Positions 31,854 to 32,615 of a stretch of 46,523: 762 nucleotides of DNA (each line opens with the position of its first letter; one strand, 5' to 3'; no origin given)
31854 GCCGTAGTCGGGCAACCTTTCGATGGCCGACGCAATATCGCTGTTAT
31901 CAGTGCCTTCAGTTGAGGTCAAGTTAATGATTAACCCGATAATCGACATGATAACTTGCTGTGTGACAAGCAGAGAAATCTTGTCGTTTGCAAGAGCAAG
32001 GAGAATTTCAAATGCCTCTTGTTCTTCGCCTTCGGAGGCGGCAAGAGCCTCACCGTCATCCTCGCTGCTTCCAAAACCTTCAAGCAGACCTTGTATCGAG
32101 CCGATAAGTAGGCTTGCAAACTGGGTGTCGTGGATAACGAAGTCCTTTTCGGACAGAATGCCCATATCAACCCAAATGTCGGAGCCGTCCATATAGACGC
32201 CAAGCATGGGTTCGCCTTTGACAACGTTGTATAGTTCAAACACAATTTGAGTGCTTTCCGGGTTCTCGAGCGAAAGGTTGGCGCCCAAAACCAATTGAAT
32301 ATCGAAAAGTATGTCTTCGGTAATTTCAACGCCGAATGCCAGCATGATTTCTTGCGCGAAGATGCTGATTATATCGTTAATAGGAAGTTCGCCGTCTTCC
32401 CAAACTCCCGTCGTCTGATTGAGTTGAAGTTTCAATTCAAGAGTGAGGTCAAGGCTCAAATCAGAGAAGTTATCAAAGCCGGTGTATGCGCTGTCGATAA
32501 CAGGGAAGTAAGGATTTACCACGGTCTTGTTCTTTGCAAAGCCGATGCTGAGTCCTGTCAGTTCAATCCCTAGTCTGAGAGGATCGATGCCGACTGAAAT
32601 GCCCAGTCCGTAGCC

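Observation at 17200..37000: Recurring module-end signature G-[IV]-Y-[YL]-x(2-6)-[IL]-[YFW]-[ILV]-D-x(3)-L-G repeated at least 15 times with low overall identity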

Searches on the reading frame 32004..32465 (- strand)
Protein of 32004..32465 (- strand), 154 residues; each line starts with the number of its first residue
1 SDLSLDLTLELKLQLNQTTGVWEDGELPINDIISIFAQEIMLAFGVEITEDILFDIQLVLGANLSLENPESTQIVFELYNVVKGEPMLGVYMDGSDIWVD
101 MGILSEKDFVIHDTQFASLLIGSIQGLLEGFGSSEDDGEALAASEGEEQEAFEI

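Call 26: search_solved_structures(query=A1, max_evalue=10)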
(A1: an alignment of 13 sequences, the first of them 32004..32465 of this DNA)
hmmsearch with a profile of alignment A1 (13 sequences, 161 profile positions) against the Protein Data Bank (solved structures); distinct sequences matched with E-value up to 10: 1.
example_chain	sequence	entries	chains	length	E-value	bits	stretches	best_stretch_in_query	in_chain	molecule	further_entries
9fdg_A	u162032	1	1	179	0.68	13.3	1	33-76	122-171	TMB12sol9_3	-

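Call 31: search_protein_representatives(alignment_id=A2)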
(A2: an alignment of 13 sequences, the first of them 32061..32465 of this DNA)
Query: 13 sequences, 139 profile positions. Proteins with E-value up to 0.001 (for the whole library): 125; up to 1e-10: 50; up to 1e-30: 21. The best 125 are listed.
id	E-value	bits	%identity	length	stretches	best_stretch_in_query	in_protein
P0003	4.2e-88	309.0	-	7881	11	3-136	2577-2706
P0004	1.9e-84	297.2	-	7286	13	4-134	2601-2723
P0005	4.8e-80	282.9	-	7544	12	2-135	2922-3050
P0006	4.1e-69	247.5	-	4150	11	2-132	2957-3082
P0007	2.5e-68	245.0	-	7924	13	5-131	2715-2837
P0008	8.7e-66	236.7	-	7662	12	3-132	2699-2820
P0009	3.1e-64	231.7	-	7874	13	2-129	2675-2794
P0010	3.6e-57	208.8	-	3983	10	7-134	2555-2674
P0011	1.8e-54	200.1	-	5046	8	3-133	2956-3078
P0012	2.0e-54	200.0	-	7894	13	3-136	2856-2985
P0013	2.9e-51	189.7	-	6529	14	6-135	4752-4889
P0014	2.9e-47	176.7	-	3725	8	4-134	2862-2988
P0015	2.1e-43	164.2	-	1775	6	2-136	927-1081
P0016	4.9e-42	159.8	-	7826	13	31-136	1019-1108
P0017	9.6e-42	158.8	-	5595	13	3-117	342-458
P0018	6.7e-41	156.1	-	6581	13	50-135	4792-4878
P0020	5.6e-34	133.7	-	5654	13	22-116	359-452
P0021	2.6e-33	131.5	-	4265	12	32-130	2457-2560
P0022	3.9e-32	127.7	-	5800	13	11-117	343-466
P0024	9.4e-29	116.8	-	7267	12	22-135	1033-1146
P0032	9.8e-21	90.8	-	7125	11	52-133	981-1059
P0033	1.8e-19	86.7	-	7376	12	10-132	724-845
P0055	1.7e-10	57.6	-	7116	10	2-114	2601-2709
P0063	1.4e-09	54.6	-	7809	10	37-124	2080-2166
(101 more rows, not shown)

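Call 32: list_cluster_members(proteins=[P0003, P0004, P0005, P0007, P0013, P0016, P0017, P0024, P0033, P0063])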
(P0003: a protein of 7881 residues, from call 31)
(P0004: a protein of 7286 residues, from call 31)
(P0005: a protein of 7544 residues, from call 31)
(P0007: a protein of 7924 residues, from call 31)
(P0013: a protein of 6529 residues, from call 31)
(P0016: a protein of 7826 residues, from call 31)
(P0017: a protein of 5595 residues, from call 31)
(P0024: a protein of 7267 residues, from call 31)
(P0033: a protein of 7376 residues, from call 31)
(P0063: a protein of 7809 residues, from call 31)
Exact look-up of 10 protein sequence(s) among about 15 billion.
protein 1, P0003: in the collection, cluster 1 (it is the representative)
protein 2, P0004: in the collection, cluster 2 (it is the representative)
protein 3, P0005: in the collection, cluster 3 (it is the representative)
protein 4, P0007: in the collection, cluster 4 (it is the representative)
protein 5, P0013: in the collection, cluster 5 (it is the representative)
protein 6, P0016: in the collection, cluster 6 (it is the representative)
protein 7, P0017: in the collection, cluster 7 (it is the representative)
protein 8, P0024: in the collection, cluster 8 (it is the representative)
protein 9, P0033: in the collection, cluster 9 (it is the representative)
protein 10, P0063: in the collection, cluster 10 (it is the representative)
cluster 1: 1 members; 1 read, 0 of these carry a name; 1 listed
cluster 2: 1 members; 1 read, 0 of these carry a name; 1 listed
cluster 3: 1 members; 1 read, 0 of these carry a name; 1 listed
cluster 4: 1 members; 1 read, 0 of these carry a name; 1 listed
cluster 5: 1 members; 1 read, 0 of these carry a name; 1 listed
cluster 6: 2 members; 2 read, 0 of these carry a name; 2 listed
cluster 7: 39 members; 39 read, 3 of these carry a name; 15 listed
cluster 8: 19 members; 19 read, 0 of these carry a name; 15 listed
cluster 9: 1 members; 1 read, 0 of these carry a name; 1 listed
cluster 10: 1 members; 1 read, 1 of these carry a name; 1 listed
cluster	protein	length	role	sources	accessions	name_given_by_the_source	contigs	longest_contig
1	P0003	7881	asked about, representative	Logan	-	-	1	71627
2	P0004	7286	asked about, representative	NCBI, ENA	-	-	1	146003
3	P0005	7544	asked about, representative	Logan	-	-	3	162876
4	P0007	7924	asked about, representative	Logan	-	-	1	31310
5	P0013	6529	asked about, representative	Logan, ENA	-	-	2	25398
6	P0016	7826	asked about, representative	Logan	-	-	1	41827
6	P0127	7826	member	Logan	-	-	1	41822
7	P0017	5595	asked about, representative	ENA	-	-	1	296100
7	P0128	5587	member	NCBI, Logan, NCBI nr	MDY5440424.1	MAG: hypothetical protein SPG06_06695 [Eubacteriales bacterium] | hypothetical protein [Eubacteriales bacterium]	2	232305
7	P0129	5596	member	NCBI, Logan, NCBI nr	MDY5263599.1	MAG: hypothetical protein SPH07_00970 [Eubacteriales bacterium] | hypothetical protein [Eubacteriales bacterium]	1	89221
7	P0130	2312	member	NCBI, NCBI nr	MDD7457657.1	MAG: hypothetical protein PUK83_04445 [Clostridia bacterium] | hypothetical protein [Clostridia bacterium]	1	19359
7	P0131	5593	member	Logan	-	-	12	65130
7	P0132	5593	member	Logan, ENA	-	-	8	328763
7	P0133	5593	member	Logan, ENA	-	-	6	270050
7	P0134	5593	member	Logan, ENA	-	-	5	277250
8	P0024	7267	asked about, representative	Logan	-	-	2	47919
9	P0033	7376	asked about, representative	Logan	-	-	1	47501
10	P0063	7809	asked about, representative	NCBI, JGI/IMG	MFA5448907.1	MAG: carboxypeptidase-like regulatory domain-containing protein [Clostridia bacterium]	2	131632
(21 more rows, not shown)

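Call 61: find_encoding_contigs(protein=P0004, flank=10000, max_places=2)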
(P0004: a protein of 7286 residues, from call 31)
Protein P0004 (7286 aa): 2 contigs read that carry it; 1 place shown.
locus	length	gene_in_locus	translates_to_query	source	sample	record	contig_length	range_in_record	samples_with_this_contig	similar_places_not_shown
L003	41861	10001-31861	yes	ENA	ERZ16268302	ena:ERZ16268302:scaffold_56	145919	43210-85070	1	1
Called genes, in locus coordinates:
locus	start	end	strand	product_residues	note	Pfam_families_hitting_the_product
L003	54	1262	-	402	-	PF01676:Metalloenzyme, PF10143:PhosphMutase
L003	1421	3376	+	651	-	-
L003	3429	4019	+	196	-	PF03703:bPH_2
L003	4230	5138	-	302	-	PF01757:Acyl_transf_3 (faint), PF07786:HGSNAT_cat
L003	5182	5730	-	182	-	-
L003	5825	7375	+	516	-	PF02838:Glyco_hydro_20b (weak), PF00728:Glyco_hydro_20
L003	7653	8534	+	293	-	-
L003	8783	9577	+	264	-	PF02585:PIG-L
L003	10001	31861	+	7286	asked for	-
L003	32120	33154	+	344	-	PF03547:Mem_trans, PF01758:SBF (weak)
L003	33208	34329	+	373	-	PF13421:Band_7_1, PF01145:Band_7, PF12773:DZR, PF13240:Zn_Ribbon_1 (weak), PF12773:DZR, PF13240:Zn_Ribbon_1 (weak), PF13248:Zn_ribbon_3 (weak), PF13240:Zn_Ribbon_1, +7 more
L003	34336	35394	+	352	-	PF01155:HypA (faint), PF07754:Ribosomal_aS21 (faint), PF08271:Zn_Ribbon_TF (faint), PF21344:Zn_ribbon_LysW (faint)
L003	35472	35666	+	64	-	PF08984:DUF1858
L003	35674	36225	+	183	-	PF07883:Cupin_2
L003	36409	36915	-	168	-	PF07670:Gate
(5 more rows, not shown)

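Call 79: find_encoding_contigs(protein=P0017, flank=10000, max_places=1)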
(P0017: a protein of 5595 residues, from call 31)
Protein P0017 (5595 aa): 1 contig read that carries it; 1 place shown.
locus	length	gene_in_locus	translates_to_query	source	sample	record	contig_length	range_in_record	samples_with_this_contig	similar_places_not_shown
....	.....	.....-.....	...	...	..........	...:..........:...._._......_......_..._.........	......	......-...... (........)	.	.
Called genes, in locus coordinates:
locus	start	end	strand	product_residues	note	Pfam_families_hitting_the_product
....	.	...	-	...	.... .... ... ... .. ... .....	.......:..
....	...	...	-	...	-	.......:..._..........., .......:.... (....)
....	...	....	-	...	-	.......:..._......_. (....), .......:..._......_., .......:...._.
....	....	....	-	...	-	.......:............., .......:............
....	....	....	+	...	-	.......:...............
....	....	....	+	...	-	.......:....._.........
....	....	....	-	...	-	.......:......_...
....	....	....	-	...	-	-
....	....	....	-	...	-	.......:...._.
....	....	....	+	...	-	-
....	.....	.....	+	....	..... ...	-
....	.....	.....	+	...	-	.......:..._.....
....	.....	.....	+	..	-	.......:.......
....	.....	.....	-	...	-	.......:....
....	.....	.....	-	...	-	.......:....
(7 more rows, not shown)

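Call 80: find_encoding_contigs(protein=P0024, flank=10000, max_places=1)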
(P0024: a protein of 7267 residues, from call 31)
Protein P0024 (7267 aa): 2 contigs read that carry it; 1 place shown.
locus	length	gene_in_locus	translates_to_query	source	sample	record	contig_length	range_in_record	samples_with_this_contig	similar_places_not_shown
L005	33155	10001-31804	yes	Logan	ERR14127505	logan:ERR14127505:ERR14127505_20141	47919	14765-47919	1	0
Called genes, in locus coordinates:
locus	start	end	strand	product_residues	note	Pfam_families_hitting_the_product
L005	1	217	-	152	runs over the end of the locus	-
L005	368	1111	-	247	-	PF01520:Amidase_3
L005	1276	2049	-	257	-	PF02673:BacA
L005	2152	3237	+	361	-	PF01926:MMR_HSR1, PF02421:FeoB_N, PF06071:YchF-GTPase_C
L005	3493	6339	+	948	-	PF02368:Big_2 (weak), PF26918:Ig_Eae (weak), PF01841:Transglut_core (weak)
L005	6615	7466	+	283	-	PF14315:DUF4380 (faint)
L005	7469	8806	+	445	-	PF00480:ROK (weak)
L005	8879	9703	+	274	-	PF02585:PIG-L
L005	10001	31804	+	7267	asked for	PF13620:CarboxypepD_reg, PF13715:CarbopepD_reg_2 (weak), PF17210:SdrD_B (weak), PF07532:Big_4 (faint)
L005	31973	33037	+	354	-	PF00155:Aminotran_1_2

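Call 81: find_encoding_contigs(protein=P0013, flank=10000, max_places=1)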
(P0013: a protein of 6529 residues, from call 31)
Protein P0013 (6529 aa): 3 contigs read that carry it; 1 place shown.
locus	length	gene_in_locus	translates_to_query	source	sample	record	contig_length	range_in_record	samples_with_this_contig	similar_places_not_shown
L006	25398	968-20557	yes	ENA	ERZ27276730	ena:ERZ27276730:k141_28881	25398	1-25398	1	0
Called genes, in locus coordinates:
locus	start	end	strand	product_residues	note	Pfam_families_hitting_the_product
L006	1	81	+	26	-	?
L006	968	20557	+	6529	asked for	-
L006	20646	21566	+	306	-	PF03547:Mem_trans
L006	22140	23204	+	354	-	PF13421:Band_7_1, PF01145:Band_7, PF17032:Zn_ribbon_15 (faint), PF12773:DZR, PF13240:Zn_Ribbon_1 (weak), PF13248:Zn_ribbon_3 (faint), PF24463:DUF7577 (faint), PF13240:Zn_Ribbon_1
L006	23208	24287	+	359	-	-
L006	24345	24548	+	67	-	PF08984:DUF1858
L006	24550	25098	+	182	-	PF12844:HTH_19 (weak), PF07883:Cupin_2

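Call 83: list_cluster_members(proteins=[P0005, P0008, P0009, P0012, P0018, P0020, P0021, P0022, P0032, P0055])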
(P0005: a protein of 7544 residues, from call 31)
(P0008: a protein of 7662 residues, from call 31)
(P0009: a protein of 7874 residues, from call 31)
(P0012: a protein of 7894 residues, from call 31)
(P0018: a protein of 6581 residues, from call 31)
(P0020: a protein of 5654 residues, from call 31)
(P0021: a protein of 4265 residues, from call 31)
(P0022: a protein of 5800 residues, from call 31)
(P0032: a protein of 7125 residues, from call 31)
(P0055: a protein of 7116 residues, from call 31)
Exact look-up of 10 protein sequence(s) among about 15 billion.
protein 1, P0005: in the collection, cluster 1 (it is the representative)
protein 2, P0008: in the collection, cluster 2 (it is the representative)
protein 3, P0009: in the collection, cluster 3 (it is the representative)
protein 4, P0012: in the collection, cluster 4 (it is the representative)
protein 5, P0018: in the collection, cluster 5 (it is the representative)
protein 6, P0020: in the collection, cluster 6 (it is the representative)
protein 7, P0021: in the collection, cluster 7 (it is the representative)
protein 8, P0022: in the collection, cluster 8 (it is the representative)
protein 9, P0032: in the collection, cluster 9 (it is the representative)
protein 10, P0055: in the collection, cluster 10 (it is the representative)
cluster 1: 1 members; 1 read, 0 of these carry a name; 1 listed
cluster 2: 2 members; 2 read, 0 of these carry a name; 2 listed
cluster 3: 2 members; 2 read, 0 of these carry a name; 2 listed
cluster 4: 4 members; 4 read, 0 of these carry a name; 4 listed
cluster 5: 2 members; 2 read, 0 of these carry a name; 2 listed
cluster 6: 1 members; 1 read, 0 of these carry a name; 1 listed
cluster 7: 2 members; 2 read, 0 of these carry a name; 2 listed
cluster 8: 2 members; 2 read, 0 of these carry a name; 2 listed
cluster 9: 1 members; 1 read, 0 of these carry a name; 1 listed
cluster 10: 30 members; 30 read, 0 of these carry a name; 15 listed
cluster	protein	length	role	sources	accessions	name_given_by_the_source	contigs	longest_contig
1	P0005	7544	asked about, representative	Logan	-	-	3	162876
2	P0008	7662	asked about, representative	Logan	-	-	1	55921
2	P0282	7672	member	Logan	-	-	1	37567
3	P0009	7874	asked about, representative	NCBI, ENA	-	-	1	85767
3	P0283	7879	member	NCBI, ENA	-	-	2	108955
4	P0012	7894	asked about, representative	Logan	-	-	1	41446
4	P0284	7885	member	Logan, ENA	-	-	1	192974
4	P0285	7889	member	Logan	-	-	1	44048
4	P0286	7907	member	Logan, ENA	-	-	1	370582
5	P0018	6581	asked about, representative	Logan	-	-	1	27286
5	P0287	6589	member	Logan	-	-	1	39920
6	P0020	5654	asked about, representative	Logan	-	-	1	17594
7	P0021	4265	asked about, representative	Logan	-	-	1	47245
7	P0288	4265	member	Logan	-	-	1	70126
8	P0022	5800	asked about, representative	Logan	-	-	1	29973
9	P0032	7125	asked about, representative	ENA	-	-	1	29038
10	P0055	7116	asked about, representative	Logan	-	-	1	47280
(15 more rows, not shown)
